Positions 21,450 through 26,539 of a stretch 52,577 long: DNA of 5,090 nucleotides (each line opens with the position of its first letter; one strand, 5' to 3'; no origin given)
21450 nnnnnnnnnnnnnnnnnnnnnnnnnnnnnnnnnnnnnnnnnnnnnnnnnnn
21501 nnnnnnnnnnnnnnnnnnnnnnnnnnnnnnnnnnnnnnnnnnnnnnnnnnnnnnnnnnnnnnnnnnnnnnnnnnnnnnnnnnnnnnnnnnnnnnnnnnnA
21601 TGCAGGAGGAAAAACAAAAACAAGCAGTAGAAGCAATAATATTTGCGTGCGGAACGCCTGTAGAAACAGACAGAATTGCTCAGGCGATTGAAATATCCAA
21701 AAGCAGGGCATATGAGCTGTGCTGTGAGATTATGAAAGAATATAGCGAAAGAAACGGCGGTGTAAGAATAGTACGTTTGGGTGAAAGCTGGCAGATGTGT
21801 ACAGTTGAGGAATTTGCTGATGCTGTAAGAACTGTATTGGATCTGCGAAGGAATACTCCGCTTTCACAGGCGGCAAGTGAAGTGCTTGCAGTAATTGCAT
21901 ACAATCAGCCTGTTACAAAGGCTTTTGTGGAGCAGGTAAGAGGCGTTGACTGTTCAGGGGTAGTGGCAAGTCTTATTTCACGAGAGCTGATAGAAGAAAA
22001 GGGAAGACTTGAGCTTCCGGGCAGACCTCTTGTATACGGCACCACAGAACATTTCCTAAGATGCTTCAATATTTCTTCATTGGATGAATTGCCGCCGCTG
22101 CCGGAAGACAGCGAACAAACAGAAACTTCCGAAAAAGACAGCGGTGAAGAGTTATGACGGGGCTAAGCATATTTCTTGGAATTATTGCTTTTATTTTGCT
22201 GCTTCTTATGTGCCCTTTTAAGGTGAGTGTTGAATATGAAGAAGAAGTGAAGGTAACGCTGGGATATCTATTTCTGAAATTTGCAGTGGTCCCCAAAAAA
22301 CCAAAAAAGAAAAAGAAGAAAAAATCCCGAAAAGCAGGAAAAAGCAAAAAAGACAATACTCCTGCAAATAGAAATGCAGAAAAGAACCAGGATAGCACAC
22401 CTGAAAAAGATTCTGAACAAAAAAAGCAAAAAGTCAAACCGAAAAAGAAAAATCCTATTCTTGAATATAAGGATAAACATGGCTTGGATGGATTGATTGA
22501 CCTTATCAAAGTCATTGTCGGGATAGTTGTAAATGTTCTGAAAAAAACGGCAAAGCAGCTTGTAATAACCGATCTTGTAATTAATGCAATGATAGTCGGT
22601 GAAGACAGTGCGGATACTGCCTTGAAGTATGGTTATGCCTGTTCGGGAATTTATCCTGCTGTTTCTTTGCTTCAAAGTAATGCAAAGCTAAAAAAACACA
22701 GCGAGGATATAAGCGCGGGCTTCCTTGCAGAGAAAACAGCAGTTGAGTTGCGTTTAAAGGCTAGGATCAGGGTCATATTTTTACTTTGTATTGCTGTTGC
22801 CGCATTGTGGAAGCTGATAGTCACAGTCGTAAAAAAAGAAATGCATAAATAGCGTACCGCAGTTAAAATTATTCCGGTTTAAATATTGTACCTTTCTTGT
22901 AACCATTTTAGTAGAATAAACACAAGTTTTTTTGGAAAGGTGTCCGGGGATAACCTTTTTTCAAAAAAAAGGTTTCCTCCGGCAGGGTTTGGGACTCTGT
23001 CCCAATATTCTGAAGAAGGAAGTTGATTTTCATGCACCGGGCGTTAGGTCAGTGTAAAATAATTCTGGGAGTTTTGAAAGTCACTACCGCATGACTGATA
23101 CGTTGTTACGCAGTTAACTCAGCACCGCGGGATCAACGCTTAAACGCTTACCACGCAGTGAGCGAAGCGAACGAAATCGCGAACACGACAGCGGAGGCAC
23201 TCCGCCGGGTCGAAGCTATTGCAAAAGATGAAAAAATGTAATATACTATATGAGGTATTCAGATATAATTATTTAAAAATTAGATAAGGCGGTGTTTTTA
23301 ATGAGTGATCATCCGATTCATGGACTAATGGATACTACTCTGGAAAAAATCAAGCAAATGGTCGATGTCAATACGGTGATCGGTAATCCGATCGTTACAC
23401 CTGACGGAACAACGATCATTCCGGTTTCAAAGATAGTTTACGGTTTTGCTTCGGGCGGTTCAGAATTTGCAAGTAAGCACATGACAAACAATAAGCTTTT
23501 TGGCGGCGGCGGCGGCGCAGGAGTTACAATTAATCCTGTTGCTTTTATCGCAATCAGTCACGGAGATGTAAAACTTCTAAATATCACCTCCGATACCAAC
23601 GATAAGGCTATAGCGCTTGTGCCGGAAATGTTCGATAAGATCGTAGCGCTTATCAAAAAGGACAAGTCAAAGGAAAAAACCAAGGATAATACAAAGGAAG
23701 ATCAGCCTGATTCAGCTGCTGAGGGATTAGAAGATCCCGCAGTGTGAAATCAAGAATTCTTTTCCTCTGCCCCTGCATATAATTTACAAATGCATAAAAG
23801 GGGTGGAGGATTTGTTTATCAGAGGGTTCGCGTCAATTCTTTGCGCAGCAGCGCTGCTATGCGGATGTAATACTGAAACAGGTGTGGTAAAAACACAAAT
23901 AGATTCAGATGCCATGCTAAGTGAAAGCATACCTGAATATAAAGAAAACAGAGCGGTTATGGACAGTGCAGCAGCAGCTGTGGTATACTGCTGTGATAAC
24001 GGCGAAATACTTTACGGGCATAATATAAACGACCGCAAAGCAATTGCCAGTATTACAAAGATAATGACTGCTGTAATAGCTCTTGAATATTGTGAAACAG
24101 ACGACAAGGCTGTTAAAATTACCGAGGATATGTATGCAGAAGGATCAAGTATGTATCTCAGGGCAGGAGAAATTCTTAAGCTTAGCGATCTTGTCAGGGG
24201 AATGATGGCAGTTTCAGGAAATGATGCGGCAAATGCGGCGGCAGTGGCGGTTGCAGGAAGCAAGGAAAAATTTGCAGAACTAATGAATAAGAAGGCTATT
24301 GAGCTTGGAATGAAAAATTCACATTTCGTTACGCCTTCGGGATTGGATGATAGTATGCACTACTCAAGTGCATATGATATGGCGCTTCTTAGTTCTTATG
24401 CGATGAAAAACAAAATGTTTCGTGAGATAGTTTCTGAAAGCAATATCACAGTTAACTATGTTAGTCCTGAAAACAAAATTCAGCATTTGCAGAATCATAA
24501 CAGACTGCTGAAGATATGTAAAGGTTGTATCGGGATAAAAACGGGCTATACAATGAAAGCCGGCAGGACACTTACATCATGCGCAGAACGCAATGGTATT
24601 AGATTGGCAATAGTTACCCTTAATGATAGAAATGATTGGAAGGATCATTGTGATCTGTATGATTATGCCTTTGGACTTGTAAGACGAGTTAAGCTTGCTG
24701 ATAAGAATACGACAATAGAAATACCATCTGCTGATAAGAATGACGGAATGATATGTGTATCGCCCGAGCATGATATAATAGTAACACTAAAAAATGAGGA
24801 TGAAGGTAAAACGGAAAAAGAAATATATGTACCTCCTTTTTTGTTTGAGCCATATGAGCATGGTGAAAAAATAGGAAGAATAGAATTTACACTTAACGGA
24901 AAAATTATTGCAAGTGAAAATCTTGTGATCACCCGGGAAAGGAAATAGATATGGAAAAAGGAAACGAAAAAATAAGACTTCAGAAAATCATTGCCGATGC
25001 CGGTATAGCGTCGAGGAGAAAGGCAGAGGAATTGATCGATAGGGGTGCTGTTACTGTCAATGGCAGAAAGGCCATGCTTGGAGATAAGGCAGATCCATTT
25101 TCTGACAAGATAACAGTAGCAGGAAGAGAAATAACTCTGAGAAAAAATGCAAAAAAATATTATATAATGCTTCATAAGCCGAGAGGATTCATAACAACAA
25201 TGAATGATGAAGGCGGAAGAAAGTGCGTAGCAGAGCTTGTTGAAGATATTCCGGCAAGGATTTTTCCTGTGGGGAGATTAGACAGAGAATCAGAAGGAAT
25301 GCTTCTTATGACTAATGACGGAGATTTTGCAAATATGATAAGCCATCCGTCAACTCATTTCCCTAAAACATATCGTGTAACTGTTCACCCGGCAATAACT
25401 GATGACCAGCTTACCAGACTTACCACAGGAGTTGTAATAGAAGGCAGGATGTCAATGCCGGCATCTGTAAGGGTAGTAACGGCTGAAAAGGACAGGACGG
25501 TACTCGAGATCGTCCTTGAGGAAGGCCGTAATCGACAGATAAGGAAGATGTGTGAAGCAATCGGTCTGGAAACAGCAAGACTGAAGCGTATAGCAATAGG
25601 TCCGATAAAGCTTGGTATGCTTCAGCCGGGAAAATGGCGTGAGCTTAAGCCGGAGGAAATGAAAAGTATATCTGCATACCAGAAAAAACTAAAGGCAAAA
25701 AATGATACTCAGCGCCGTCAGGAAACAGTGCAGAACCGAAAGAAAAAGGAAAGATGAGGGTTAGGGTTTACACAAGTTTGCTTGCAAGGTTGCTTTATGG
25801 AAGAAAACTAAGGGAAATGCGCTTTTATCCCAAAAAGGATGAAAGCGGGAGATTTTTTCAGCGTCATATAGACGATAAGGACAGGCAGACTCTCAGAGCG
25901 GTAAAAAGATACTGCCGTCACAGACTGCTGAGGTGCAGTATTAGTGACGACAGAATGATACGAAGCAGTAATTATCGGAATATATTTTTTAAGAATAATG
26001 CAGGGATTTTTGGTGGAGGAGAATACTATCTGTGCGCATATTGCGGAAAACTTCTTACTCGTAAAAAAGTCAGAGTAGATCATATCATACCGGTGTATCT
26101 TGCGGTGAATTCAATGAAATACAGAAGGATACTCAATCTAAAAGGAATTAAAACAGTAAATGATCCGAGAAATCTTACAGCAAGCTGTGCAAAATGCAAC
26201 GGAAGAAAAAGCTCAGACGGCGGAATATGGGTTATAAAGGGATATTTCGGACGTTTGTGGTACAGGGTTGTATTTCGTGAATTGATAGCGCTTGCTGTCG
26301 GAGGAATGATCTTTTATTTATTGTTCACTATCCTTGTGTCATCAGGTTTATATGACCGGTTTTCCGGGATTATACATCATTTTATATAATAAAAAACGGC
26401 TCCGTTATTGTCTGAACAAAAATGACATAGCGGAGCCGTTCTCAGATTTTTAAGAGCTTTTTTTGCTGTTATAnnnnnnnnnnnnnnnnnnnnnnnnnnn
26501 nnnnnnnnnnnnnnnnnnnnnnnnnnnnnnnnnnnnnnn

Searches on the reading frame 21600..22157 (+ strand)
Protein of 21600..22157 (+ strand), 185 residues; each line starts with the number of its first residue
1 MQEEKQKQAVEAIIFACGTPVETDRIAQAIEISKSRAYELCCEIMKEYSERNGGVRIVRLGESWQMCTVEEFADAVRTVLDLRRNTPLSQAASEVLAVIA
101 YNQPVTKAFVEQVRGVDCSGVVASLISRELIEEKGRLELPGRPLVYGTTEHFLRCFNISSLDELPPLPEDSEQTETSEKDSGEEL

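Call 6: search_protein_families(library=pfam, proteins=[window:21600-22157:+], max_evalue=0.01)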
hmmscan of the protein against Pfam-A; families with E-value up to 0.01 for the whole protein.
window:21600-22157:+ (185 aa): 1 family
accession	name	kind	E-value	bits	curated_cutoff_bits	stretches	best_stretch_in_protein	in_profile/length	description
PF04079.22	SMC_ScpB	-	8.3e-53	178.7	27.4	1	9-167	2-160/160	Segregation and condensation complex subunit ScpB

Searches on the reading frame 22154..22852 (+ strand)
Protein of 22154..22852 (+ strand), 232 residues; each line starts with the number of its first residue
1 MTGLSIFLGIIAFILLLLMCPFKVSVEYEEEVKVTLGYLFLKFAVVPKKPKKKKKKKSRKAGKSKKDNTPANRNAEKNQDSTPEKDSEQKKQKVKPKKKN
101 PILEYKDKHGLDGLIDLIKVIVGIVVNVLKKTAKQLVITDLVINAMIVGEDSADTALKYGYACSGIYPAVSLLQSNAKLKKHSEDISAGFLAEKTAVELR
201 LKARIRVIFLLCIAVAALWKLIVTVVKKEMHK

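Call 6: search_protein_families(library=pfam, proteins=[window:22154-22852:+], max_evalue=0.01)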
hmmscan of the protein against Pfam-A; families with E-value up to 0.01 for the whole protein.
window:22154-22852:+ (232 aa): 2 families
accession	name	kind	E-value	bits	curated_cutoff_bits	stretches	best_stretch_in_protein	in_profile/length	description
PF11167.13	DUF2953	-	7.3e-05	23.2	22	1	150-183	6-39/53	Protein of unknown function (DUF2953)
PF16118.10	DUF4834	-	0.0064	17.8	27.8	1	7-95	3-82/99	Domain of unknown function (DUF4834)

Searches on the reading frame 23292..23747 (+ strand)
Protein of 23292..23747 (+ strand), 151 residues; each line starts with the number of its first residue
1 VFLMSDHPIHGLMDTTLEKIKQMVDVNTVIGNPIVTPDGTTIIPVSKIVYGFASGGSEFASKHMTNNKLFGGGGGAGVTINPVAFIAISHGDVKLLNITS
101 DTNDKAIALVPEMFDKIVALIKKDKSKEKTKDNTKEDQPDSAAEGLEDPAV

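Call 6: search_protein_families(library=pfam, proteins=[window:23292-23747:+], max_evalue=0.01)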
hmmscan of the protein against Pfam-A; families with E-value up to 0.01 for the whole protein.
window:23292-23747:+ (151 aa): 1 family
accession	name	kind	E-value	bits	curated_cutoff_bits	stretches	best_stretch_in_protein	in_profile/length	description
PF09579.15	Spore_YtfJ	-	1.7e-26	92.7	25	1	34-115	1-81/81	Sporulation protein YtfJ (Spore_YtfJ)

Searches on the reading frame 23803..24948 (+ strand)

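Call 6: search_protein_families(library=pfam, proteins=[window:23803-24948:+], max_evalue=0.01)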
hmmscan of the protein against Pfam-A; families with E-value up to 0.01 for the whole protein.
window:23803-24948:+ (381 aa): 3 families
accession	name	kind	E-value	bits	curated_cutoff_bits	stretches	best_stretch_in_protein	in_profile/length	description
PF00768.25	Peptidase_S11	-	1.1e-54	185.9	27.6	1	55-276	11-238/239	D-alanyl-D-alanine carboxypeptidase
PF07943.18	PBP5_C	-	2.8e-10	40.7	21.2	1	296-379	4-88/91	Penicillin-binding protein 5, C-terminal domain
PF13354.11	Beta-lactamase2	-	4.1e-07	30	22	1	65-195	8-141/214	Beta-lactamase enzyme family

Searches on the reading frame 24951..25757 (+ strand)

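Call 6: search_protein_families(library=pfam, proteins=[window:24951-25757:+], max_evalue=0.01)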
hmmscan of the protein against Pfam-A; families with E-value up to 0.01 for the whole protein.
window:24951-25757:+ (268 aa): 3 families
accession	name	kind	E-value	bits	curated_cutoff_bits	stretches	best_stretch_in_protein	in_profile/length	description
PF00849.27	PseudoU_synth_2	-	1.6e-23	84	26.8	1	70-203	1-152/152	RNA pseudouridylate synthase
PF01479.30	S4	-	8.3e-10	38.7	22.8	1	9-41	2-35/48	S4 domain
PF22421.1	SYY_C-terminal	-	9e-07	29.1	27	1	5-72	16-82/83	Tyrosine--tRNA ligase SYY-like C-terminal domain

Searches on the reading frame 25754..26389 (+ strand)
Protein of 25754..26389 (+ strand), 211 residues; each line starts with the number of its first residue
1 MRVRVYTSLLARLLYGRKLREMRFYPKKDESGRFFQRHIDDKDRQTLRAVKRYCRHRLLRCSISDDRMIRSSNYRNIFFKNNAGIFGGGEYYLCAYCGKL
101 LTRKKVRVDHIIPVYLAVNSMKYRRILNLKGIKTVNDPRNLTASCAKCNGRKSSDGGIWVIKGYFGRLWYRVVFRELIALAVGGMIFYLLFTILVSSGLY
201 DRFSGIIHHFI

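Call 15: search_protein_families(library=pfam, proteins=[window:25754-26389:+], max_evalue=0.0001)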
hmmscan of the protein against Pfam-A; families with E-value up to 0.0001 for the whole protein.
window:25754-26389:+ (211 aa): 2 families
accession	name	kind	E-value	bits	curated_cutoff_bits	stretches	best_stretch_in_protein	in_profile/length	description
PF01844.29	HNH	-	1.2e-06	29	21.4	1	94-154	1-46/47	HNH endonuclease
PF14279.12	HNH_5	-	7.5e-06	26.2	27.5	0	94-114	1-21/56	HNH endonuclease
